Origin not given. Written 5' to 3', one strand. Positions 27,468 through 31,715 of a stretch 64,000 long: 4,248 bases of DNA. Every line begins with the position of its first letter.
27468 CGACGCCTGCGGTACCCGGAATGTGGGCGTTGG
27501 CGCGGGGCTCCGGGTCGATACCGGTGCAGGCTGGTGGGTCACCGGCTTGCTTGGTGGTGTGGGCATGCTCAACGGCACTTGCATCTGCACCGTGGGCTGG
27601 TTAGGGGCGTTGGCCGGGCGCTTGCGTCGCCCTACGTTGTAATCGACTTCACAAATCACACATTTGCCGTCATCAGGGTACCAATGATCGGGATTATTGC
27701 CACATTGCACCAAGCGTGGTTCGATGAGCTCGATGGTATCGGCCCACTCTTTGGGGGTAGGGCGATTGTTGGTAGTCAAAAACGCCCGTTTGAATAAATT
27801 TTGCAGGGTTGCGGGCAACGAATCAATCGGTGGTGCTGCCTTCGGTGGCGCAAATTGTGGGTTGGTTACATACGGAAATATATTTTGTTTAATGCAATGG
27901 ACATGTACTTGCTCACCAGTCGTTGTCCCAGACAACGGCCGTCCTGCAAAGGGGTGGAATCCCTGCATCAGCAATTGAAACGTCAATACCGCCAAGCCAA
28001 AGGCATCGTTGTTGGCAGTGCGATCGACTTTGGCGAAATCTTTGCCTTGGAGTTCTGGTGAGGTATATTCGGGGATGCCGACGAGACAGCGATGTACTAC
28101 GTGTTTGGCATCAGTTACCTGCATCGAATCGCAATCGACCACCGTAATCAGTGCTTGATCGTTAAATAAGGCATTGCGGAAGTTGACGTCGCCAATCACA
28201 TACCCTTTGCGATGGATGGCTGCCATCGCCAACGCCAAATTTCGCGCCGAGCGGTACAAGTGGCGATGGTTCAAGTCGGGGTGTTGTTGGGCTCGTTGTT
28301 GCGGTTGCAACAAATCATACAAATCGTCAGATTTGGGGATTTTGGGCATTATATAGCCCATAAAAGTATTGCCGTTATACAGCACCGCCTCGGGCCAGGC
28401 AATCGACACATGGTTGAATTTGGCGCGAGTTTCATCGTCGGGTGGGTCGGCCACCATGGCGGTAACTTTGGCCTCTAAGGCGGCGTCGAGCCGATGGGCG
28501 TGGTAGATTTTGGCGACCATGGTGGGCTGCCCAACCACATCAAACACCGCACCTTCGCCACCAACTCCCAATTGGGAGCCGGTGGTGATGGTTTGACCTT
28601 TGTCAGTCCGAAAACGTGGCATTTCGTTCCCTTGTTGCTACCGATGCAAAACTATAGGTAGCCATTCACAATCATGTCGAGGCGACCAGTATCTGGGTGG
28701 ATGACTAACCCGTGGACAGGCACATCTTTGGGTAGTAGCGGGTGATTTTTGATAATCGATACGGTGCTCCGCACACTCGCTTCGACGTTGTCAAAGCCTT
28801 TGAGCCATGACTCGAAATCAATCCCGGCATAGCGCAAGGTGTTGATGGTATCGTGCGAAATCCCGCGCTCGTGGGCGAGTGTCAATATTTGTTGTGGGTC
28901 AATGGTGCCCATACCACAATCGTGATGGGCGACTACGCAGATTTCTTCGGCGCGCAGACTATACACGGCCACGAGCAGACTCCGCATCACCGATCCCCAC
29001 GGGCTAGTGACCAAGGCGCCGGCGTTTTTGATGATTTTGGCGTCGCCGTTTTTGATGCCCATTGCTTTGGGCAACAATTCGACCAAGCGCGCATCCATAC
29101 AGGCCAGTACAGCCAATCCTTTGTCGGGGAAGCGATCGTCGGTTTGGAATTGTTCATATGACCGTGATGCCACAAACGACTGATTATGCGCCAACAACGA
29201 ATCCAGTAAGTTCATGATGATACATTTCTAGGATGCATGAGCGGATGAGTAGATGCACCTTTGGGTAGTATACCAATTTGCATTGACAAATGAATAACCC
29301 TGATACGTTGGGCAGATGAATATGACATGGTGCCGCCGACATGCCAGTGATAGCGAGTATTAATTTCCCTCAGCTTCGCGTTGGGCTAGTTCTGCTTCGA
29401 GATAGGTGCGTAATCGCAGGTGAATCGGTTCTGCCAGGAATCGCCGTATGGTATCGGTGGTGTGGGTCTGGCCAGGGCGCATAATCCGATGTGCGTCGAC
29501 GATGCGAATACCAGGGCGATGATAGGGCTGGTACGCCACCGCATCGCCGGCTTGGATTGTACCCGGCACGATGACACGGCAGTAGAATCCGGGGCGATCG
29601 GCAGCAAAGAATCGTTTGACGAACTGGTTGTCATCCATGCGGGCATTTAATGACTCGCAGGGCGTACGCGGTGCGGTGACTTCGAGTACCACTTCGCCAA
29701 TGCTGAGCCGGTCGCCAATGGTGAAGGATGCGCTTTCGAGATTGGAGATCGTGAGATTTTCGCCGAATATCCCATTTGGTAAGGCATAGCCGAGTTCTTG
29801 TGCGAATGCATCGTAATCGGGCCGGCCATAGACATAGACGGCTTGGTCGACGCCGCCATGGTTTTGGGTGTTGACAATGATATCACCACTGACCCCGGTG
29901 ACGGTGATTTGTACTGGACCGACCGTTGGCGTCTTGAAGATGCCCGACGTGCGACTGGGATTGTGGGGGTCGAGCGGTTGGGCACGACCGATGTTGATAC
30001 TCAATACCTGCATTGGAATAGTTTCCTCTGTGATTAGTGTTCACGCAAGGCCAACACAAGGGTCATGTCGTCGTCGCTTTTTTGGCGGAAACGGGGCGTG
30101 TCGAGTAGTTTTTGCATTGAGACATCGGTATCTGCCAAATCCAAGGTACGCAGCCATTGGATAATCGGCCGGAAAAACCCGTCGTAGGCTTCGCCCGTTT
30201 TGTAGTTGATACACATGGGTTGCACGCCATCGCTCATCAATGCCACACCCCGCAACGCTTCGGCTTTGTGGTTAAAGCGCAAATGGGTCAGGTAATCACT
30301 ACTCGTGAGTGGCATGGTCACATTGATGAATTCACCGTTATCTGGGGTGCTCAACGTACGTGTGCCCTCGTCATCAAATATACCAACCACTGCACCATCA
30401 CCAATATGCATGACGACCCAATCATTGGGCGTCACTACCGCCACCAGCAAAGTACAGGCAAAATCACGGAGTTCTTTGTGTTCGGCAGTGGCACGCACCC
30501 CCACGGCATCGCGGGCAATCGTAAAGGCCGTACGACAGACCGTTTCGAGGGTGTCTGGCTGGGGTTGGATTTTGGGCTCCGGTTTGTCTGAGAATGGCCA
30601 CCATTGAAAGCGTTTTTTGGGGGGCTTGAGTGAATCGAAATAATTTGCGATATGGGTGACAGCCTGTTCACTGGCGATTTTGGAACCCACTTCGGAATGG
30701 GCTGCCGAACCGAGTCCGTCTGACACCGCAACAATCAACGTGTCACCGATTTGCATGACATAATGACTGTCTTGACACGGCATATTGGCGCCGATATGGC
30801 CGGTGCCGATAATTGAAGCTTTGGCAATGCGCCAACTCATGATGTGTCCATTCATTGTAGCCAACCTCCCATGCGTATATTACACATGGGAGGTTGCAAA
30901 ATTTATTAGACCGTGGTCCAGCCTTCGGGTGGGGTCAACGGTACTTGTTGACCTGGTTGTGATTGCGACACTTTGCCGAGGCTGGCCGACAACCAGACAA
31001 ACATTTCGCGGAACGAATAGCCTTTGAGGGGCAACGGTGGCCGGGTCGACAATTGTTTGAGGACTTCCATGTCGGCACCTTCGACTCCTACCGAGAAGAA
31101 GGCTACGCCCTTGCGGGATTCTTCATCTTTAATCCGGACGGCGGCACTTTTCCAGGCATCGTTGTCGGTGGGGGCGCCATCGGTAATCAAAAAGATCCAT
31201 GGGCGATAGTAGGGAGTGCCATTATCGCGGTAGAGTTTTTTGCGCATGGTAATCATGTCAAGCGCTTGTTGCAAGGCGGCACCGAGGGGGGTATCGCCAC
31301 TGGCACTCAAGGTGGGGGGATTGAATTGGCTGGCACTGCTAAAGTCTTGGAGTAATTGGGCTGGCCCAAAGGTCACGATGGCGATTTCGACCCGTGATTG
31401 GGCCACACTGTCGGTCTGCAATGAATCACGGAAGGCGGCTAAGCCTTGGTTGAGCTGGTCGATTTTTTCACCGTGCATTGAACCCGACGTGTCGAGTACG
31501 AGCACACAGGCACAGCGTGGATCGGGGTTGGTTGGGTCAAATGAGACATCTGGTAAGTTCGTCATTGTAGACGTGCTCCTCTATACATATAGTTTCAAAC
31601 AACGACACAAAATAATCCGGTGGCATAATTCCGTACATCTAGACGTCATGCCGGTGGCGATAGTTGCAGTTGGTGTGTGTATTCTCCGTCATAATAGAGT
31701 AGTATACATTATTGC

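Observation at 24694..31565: vWA-PP2C-kinase (YegL/YegK/YegI, TerY-P-type) triad interleaved with MOSC and beta-carbonic anhydrase and ending in a coupled orphan binding protein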

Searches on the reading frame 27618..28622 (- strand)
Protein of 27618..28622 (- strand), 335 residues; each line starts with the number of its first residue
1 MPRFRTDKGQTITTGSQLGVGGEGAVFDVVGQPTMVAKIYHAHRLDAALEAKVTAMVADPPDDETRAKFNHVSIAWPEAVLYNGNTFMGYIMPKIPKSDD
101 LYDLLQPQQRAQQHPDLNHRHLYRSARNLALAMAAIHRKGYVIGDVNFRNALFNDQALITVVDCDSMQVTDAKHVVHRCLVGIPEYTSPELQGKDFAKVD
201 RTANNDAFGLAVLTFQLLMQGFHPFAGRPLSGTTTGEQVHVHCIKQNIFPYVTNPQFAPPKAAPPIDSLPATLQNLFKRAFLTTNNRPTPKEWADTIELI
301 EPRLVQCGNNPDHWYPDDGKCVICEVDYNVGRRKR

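Call 29: find_related_loci(query=A2, collection=genome_contigs, flank=10000)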
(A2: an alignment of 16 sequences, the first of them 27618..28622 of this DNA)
Query A2 (335 aa) in genome_contigs; peptide patterns used: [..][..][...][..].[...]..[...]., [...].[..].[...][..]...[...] (x = any residue, [..] = any of these).
599 stretches matched a pattern (row limit reached: there are more); 586 encode a relative of the query (tblastn E <= 1e-3); the best 80 are kept; 80 distinct loci.
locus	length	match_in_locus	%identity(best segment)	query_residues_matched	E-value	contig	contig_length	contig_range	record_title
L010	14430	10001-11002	90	1-335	0e+0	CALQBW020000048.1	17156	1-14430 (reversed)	MAG: Singulisphaera sp. GP187 isolate HRS-HS13-bin-108 genome assembly, contig: HRSG-H13-C5180, whole genome shotgun seq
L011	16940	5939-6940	90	1-335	0e+0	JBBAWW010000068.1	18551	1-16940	MAG: Roseiflexaceae bacterium isolate EUL_359 ctg68-EUL_359, whole genome shotgun sequence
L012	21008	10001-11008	69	1-335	5e-161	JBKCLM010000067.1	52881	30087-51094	MAG: Chloroflexota bacterium isolate samp_450_semibin_629 samp_450_375825, whole genome shotgun sequence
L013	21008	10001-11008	68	1-335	3e-159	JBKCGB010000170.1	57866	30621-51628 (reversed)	MAG: Roseiflexaceae bacterium isolate samp_516_metabat2_84 samp_516_1309998, whole genome shotgun sequence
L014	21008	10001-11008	68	1-335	4e-158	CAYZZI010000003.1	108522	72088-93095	MAG TPA_asm: uncultured Klebsiella sp. isolate SRP278252_co3_10 genome assembly, contig: NODE_147_length_108522_cov_14.0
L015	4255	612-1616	66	1-335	2e-159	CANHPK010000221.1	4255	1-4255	MAG: Roseiflexaceae bacterium isolate RE-26jul17-102 genome assembly, contig: RE-26jul17-C47708, whole genome shotgun se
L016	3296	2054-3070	66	1-335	9e-157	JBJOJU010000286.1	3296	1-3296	MAG: Chloroflexota bacterium isolate stroublescreek_2019_sw_WHONDRS-S19S_0089_B_bin.3 scaffold_1441032, whole genome sho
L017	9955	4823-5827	44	1-328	4e-92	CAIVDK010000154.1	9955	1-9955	MAG: uncultured delta proteobacterium isolate Loclat_bin-13126 genome assembly, contig: bin-13126:154/473, whole genome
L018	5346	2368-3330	45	1-316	8e-92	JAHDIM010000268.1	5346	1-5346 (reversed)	MAG: Anaerolineales bacterium isolate MAG-93 RZ_40828, whole genome shotgun sequence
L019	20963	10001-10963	44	1-315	4e-87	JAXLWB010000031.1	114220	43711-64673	MAG: Caldilineaceae bacterium isolate STL-CHL12 C1.208.fa-31, whole genome shotgun sequence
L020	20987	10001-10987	44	3-327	1e-86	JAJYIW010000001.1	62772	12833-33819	MAG: Chloroflexi bacterium isolate DBS2-1.bin135 NODE_763_length_62772_cov_6.332956, whole genome shotgun sequence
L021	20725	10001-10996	44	1-325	7e-86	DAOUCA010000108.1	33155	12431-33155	MAG TPA_asm: Caldilineaceae bacterium isolate H76_764 k137_192260, whole genome shotgun sequence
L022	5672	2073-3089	43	4-335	7e-85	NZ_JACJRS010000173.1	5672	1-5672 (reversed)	Phormidium sp. FACHB-1136 contig173, whole genome shotgun sequence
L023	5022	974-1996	41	1-335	3e-83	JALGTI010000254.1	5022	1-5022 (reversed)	MAG: Candidatus Zipacnadia bacterium isolate Meg22_1012_Bin_108 Meg22_1012_Bin_108_scaffold_70113, whole genome shotgun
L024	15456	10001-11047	42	4-333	2e-82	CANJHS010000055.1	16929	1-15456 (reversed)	MAG: Roseiflexaceae bacterium isolate RH-23may17-1005 genome assembly, contig: RH-23may17-C25355, whole genome shotgun s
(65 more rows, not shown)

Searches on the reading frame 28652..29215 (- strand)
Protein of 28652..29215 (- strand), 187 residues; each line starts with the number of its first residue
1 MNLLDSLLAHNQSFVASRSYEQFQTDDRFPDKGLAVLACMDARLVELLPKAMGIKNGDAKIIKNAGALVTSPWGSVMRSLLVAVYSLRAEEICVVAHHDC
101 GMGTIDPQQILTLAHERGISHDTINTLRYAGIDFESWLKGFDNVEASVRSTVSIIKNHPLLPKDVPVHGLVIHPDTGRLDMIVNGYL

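Call 3: search_protein_families(library=pfam, proteins=[window:28652-29215:-], max_evalue=0.01)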
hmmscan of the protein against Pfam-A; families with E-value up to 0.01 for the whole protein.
window:28652-29215:- (187 aa): 1 family
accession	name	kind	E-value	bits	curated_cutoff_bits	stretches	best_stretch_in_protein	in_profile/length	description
PF00484.24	Pro_CA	-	2.2e-14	54.4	25.7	1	35-178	2-155/156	Carbonic anhydrase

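Call 4: search_protein_families(library=ncbifam, proteins=[window:28652-29215:-], max_evalue=0.01)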
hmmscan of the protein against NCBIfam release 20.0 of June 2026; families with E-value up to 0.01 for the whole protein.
window:28652-29215:- (187 aa): 0 families

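Call 5: search_protein_families(library=padloc, proteins=[window:28652-29215:-], max_evalue=0.01)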
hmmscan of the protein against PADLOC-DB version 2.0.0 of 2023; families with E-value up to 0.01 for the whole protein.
window:28652-29215:- (187 aa): 0 families

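Call 6: search_protein_families(library=phrogs, proteins=[window:28652-29215:-], max_evalue=0.001)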
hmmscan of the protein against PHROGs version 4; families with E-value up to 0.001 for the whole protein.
window:28652-29215:- (187 aa): 1 family
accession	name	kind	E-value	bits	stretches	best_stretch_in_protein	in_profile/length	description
phrog_26042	-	unknown function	1.3e-17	65.3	1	6-181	6-162/165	-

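Call 40: search_solved_structures(query=window:28652-29215:-, max_evalue=0.001, show_alignments=2)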
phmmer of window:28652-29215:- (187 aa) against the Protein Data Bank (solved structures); distinct sequences matched with E-value up to 0.001: 9.
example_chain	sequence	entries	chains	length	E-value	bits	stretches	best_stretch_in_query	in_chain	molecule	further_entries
6y04_A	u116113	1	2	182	9.3e-32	113.5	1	3-186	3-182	Carbonic anhydrase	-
1g5c_A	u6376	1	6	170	7.2e-28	100.9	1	31-180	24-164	BETA-CARBONIC ANHYDRASE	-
3las_A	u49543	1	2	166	1.5e-18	70.5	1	5-179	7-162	Putative carbonic anhydrase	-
5ztp_A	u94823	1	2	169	7.8e-17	64.9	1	6-181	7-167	carbonic anhydrase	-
3ten_A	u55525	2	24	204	1.4e-14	57.6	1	32-179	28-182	CS2 hydrolase | Carbon disulfide hydrolase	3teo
3vqj_A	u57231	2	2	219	1.5e-13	54.2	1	29-104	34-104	Carbonyl sulfide hydrolase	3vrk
1ylk_A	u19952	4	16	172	1.6e-13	54.1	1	29-181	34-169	Hypothetical protein Rv1284/MT1322 | Beta-carbonic anhydrase 1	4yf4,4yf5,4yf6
6jqc_A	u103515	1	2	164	4.6e-12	49.4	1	30-178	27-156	Carbonic anhydrase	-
6jqd_A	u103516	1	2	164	5.4e-11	45.9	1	30-178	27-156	Carbonic anhydrase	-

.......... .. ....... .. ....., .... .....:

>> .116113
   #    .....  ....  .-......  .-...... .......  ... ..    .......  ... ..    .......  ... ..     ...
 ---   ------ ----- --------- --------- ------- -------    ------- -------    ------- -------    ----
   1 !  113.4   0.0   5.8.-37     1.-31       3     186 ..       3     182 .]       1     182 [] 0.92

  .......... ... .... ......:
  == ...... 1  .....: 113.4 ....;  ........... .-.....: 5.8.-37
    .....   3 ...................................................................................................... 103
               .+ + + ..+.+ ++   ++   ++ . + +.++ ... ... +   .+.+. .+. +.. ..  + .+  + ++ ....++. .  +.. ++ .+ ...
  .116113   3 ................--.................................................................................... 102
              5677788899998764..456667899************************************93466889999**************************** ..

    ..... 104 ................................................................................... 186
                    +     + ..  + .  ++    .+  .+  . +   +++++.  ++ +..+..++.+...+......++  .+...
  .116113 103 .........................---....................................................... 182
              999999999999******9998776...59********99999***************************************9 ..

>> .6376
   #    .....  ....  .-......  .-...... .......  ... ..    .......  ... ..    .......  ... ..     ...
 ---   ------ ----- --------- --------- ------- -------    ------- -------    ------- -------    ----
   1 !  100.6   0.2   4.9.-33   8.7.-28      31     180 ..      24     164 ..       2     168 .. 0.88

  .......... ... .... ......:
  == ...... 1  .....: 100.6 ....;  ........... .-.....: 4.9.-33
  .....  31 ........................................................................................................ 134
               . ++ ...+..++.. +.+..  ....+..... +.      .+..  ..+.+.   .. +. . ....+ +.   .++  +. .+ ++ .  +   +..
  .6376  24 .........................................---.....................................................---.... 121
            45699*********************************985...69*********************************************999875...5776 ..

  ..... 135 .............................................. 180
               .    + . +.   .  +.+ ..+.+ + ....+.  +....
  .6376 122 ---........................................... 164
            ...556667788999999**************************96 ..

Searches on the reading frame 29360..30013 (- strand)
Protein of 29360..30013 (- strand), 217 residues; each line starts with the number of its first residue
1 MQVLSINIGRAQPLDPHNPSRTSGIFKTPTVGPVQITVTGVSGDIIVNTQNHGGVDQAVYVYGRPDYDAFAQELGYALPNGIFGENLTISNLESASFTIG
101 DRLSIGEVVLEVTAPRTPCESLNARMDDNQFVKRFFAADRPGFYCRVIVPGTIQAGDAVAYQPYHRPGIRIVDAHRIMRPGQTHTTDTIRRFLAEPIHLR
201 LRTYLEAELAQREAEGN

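Call 3: search_protein_families(library=pfam, proteins=[window:29360-30013:-], max_evalue=0.01)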
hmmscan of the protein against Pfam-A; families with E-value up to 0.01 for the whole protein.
window:29360-30013:- (217 aa): 1 family
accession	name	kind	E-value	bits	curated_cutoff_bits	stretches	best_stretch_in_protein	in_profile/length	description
PF03473.23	MOSC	-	1.1e-32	113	22.7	1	49-159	2-119/120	MOSC domain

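Call 4: search_protein_families(library=ncbifam, proteins=[window:29360-30013:-], max_evalue=0.01)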
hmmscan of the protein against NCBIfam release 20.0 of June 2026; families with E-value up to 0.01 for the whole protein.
window:29360-30013:- (217 aa): 2 families
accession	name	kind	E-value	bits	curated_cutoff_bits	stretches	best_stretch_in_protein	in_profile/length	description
NF008577.1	PRK11536.1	equivalog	1.6e-20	73.5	294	1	7-159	7-159/222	6-hydroxyaminopurine reductase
NF011069.0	PRK14499.1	equivalog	1.5e-07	30.8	457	1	72-159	217-303/308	cyclic pyranopterin monophosphate synthase MoaC/MOSC-domain-containing protein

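Call 5: search_protein_families(library=padloc, proteins=[window:29360-30013:-], max_evalue=0.01)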
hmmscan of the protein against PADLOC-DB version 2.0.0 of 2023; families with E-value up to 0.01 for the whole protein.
window:29360-30013:- (217 aa): 0 families

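Call 6: search_protein_families(library=phrogs, proteins=[window:29360-30013:-], max_evalue=0.001)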
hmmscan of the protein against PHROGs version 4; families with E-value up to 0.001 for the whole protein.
window:29360-30013:- (217 aa): 0 families

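Call 41: search_solved_structures(query=window:29360-30013:-, max_evalue=0.001)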
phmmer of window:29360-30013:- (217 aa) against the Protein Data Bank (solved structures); distinct sequences matched with E-value up to 0.001: 3.
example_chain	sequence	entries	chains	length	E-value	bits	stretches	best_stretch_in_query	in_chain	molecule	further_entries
5yhh_A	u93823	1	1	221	5.3e-20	75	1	1-158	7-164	Uncharacterized conserved protein YiiM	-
5yhi_A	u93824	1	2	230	2.1e-14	56.7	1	19-156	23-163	Protein YiiM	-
1o65_A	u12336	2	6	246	2.5e-14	56.5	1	19-156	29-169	Hypothetical protein yiiM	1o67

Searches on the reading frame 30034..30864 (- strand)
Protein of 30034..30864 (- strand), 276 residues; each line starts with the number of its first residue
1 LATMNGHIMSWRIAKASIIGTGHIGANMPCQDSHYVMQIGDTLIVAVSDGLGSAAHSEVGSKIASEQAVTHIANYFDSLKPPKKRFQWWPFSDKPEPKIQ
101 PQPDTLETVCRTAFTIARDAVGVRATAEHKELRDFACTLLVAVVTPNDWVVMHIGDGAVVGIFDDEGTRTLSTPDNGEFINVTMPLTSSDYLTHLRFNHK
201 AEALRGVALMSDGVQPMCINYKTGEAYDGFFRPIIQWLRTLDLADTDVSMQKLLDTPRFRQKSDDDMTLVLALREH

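Call 3: search_protein_families(library=pfam, proteins=[window:30034-30864:-], max_evalue=0.01)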
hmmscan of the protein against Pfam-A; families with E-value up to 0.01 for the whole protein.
window:30034-30864:- (276 aa): 1 family
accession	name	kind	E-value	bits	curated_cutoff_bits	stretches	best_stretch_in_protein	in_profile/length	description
PF13672.11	PP2C_2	-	7.1e-47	160.1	24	1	19-242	1-199/209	Protein phosphatase 2C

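Call 4: search_protein_families(library=ncbifam, proteins=[window:30034-30864:-], max_evalue=0.01)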
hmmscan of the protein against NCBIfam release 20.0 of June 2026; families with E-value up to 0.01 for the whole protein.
window:30034-30864:- (276 aa): 1 family
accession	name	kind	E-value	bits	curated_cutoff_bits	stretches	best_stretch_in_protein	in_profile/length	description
NF033484.1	Stp1_PP2C_phos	equivalog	2.8e-07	30.3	230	1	31-163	12-118/232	Stp1/IreP family PP2C-type Ser/Thr phosphatase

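Call 5: search_protein_families(library=padloc, proteins=[window:30034-30864:-], max_evalue=0.01)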
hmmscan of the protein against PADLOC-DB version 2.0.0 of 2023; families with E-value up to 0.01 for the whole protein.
window:30034-30864:- (276 aa): 0 families

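Call 6: search_protein_families(library=phrogs, proteins=[window:30034-30864:-], max_evalue=0.001)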
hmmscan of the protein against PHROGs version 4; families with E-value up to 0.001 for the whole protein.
window:30034-30864:- (276 aa): 1 family
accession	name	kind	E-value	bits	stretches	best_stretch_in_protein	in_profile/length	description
phrog_37072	-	unknown function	3.3e-18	67.3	1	123-273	71-223/226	-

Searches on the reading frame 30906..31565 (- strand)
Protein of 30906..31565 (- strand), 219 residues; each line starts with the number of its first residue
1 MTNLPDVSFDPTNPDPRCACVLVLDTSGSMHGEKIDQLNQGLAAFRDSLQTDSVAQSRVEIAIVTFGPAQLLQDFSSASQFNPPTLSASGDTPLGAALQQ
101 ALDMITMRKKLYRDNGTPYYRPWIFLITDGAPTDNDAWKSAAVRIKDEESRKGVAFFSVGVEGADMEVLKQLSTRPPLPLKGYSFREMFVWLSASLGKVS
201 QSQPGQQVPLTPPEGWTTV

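Call 3: search_protein_families(library=pfam, proteins=[window:30906-31565:-], max_evalue=0.01)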
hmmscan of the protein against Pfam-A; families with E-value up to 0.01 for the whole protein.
window:30906-31565:- (219 aa): 3 families
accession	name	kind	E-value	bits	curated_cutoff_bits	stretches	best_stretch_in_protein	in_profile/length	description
PF00092.34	VWA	-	5.9e-13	49.8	23.8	1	21-177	3-155/174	von Willebrand factor type A domain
PF13519.12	VWA_2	-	4.5e-08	34.1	27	1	21-130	2-106/107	von Willebrand factor type A domain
PF13768.12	VWA_3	-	0.00024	21.6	27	1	21-174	4-147/155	von Willebrand factor type A domain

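Call 4: search_protein_families(library=ncbifam, proteins=[window:30906-31565:-], max_evalue=0.01)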
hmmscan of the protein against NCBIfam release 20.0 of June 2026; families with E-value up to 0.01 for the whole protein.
window:30906-31565:- (219 aa): 2 families
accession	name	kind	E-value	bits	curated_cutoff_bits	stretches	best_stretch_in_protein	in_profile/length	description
TIGR02442.1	Cob-chelat-sub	hypoth_equivalog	3e-07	29.3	779.45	1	20-162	475-616/641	putative cobaltochelatase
TIGR03788.1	marine_srt_targ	equivalog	3.1e-06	25.9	551.65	1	19-137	273-386/629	marine proteobacterial sortase target protein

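Call 5: search_protein_families(library=padloc, proteins=[window:30906-31565:-], max_evalue=0.01)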
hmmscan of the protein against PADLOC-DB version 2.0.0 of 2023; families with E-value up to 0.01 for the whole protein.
window:30906-31565:- (219 aa): 1 family
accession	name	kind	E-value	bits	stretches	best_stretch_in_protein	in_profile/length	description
PDLC02224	TerY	-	0.0076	13.8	0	87-159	130-198/277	-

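Call 6: search_protein_families(library=phrogs, proteins=[window:30906-31565:-], max_evalue=0.001)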
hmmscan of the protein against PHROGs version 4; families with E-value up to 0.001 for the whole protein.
window:30906-31565:- (219 aa): 2 families
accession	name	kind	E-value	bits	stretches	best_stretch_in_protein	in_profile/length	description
phrog_28389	-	unknown function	1.5e-79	267.4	1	12-219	14-219/219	-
phrog_5359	-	unknown function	1.4e-07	32.3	1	84-174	98-189/229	-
